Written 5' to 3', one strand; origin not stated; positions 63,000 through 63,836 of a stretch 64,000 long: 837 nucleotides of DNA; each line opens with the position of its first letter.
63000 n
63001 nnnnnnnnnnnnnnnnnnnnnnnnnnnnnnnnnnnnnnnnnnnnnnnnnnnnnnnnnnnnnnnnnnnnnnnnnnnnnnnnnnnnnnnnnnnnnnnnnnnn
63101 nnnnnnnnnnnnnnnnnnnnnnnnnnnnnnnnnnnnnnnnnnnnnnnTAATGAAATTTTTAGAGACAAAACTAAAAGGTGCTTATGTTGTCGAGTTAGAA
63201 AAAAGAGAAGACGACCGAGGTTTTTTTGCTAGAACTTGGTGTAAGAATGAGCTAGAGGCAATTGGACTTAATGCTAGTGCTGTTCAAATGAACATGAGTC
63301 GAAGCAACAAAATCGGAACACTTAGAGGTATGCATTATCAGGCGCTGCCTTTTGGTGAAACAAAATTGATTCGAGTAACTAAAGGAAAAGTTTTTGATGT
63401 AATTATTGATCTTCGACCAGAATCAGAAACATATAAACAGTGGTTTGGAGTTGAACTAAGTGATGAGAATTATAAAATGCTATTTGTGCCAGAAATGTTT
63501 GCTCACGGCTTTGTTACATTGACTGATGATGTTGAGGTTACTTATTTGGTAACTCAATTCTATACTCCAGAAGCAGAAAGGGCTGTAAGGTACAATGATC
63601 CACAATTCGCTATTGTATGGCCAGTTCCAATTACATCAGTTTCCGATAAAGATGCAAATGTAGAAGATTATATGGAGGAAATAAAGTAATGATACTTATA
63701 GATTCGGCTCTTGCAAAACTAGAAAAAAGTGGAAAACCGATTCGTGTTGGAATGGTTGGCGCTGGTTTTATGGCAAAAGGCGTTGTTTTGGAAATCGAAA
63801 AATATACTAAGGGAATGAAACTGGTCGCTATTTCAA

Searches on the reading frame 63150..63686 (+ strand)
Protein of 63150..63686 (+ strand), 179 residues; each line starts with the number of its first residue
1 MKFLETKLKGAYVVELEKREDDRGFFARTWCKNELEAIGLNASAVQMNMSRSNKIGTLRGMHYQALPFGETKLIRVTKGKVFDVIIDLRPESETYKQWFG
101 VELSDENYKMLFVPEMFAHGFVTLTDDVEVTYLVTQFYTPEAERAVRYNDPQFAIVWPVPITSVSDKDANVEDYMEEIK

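Call 49: search_protein_families(library=ncbifam, proteins=[window:63150-63686:+], max_evalue=0.00001)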
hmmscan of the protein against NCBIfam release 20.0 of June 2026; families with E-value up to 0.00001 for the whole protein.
window:63150-63686:+ (179 aa): 1 family
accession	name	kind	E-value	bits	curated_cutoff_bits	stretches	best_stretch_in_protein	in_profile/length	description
TIGR01221.1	rmlC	equivalog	1e-50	172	155.75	1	2-175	1-173/176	dTDP-4-dehydrorhamnose 3,5-epimerase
